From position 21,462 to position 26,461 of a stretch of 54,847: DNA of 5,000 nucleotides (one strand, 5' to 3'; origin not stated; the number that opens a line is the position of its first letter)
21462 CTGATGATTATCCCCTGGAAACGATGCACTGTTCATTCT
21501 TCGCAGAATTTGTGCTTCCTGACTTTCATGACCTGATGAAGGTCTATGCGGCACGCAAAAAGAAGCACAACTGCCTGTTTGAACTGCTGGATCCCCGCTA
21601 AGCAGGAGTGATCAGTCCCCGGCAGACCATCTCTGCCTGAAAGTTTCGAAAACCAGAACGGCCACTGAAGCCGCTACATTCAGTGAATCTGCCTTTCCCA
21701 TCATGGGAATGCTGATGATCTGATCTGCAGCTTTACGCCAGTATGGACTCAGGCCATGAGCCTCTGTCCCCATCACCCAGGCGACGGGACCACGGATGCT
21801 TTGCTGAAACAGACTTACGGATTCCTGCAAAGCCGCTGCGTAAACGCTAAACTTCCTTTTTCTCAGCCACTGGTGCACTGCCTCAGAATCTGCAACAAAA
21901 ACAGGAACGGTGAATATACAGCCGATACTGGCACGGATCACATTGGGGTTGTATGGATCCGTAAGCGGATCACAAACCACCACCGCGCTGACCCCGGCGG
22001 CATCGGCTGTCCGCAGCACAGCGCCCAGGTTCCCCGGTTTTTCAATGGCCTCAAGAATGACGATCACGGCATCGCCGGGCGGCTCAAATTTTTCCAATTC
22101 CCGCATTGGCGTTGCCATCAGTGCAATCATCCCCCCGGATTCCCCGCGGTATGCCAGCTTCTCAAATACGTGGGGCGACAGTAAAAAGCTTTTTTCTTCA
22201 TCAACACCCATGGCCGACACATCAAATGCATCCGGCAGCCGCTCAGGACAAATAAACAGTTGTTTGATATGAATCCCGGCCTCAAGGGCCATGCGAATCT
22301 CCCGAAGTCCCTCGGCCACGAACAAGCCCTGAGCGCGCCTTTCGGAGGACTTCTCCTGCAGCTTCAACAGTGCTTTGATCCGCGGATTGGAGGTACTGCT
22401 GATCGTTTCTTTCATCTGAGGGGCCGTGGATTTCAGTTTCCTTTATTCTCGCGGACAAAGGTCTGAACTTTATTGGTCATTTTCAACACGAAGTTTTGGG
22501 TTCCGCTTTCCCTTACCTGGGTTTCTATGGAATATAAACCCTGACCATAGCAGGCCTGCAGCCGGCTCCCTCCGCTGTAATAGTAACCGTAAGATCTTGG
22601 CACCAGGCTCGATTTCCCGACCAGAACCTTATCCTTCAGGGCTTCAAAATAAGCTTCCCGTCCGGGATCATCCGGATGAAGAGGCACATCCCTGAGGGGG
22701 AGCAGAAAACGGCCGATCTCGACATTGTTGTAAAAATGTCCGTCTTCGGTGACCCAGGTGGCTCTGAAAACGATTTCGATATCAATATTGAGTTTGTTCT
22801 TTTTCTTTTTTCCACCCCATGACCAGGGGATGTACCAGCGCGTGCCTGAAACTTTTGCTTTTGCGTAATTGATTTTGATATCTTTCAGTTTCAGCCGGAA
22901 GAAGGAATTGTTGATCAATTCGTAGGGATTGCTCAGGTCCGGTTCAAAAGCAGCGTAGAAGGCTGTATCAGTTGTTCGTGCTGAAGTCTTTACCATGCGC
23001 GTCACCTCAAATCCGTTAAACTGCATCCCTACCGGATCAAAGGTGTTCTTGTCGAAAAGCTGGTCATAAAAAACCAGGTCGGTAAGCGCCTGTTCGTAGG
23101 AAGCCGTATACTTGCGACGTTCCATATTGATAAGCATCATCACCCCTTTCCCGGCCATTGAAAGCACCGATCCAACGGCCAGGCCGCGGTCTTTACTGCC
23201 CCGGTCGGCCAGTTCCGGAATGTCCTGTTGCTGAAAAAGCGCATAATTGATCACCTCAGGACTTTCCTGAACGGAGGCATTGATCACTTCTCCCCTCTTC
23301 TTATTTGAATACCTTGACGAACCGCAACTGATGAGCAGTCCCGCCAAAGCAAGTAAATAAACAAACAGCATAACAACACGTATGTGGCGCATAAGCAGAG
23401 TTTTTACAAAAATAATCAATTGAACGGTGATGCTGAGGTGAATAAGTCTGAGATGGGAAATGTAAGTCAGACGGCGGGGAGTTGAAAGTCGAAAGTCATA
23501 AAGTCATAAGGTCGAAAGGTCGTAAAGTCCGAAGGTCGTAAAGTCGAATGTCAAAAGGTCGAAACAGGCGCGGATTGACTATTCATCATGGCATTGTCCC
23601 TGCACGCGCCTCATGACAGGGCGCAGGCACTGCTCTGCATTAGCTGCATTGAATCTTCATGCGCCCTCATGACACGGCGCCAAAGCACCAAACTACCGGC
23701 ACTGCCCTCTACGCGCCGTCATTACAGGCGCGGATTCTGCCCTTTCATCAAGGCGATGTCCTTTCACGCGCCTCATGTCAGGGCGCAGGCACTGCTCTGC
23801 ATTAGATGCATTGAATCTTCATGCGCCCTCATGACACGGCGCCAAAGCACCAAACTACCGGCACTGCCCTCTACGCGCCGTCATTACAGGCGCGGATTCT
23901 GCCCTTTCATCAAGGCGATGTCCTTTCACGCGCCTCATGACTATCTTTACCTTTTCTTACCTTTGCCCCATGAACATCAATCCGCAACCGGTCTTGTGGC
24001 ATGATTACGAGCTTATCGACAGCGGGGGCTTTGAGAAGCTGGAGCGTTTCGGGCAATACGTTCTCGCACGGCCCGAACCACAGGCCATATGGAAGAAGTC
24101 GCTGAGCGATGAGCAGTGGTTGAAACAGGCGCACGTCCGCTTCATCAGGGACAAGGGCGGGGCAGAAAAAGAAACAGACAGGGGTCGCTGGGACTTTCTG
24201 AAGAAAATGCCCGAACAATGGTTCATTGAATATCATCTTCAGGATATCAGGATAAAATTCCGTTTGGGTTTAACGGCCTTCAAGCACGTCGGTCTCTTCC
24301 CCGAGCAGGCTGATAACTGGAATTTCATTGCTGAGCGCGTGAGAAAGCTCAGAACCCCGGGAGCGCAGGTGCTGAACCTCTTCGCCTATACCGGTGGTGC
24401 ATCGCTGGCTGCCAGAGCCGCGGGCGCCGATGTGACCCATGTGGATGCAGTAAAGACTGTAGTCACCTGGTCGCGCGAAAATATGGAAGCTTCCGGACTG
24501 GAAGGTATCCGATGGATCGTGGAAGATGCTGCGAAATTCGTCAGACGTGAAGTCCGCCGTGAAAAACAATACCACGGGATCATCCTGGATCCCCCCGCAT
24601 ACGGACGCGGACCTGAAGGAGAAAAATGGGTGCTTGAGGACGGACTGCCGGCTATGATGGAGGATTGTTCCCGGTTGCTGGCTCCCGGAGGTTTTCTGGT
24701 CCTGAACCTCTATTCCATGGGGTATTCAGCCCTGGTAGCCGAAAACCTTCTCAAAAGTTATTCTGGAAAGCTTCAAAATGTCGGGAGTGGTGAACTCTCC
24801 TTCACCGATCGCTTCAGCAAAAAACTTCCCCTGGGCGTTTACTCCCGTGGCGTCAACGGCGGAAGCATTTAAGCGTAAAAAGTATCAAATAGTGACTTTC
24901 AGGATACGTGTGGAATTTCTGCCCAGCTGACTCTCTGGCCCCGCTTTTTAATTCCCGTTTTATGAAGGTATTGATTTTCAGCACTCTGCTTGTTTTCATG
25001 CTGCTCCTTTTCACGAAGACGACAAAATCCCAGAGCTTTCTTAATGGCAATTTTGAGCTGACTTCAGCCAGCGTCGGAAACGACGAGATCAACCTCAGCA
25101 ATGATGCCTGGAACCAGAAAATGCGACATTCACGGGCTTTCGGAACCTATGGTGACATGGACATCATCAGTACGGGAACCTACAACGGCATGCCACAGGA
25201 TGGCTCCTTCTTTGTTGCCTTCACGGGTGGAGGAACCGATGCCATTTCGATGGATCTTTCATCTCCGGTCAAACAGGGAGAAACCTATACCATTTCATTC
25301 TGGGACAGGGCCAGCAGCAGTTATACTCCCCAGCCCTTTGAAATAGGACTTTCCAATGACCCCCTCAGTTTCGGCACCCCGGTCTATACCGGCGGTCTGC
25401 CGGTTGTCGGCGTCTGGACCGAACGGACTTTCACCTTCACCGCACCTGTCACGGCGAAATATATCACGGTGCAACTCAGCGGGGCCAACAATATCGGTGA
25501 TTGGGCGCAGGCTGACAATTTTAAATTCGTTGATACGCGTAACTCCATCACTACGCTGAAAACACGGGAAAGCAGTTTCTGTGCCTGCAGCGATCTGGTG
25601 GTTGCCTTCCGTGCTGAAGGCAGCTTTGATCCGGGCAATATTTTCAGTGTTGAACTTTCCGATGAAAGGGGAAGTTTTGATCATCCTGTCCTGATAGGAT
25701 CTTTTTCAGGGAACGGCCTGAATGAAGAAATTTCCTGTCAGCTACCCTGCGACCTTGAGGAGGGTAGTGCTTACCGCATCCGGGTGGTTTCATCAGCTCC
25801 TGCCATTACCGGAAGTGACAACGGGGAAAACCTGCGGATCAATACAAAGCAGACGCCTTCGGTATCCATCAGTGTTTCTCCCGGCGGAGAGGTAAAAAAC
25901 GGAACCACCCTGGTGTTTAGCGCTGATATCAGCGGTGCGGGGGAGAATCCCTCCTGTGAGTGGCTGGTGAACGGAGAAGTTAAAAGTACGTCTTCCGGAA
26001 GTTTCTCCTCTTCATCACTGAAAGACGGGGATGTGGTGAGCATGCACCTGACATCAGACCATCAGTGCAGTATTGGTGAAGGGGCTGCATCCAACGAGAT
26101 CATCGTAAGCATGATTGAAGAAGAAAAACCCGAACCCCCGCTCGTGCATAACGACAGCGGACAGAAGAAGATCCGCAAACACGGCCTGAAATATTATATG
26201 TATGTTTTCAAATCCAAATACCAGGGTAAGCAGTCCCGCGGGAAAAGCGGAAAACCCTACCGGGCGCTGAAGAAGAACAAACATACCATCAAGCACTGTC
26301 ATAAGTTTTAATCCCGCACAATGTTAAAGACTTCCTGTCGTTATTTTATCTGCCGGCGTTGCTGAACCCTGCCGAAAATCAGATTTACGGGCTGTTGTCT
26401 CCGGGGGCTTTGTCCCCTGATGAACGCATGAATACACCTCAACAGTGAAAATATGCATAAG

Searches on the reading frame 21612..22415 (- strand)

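Call 9: search_protein_families(library=pfam, proteins=[window:21612-22415:-], max_evalue=0.00001)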
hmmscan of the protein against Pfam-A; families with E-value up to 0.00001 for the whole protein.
window:21612-22415:- (267 aa): 2 families
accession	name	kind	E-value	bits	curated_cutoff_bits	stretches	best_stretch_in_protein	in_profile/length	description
PF00588.24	SpoU_methylase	-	7.1e-37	127.1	29.7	1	117-255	2-141/142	SpoU rRNA Methylase family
PF22435.1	MRM3-like_sub_bind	-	5.9e-16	59.1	27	1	10-98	1-84/84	MRM3-like substrate binding domain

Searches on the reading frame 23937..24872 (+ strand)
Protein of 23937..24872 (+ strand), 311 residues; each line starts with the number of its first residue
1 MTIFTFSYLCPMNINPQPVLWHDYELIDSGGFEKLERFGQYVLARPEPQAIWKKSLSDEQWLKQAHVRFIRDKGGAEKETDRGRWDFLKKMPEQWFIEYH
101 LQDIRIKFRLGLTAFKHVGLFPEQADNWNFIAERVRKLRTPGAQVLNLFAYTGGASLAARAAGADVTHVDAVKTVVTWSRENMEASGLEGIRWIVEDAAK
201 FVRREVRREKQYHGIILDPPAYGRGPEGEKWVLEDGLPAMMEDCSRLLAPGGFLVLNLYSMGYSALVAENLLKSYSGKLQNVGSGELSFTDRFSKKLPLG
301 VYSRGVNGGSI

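Call 9: search_protein_families(library=pfam, proteins=[window:23937-24872:+], max_evalue=0.00001)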
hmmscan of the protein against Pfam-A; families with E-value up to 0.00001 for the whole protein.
window:23937-24872:+ (311 aa): 2 families
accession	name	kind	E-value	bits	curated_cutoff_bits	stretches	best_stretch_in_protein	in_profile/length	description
PF10672.15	Methyltrans_SAM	-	8e-13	48.7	27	1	101-258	88-238/286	S-adenosylmethionine-dependent methyltransferase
PF03602.21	Cons_hypoth95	-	1.3e-06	28.7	24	1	140-220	40-122/182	Conserved hypothetical protein 95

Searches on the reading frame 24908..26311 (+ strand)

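Call 9: search_protein_families(library=pfam, proteins=[window:24908-26311:+], max_evalue=0.00001)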
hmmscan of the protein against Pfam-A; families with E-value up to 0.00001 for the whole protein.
window:24908-26311:+ (467 aa): 1 family
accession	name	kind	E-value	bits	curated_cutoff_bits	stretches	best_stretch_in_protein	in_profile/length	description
PF02018.23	CBM_4_9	-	8e-11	42.9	25.9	1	93-189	29-128/136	Carbohydrate binding domain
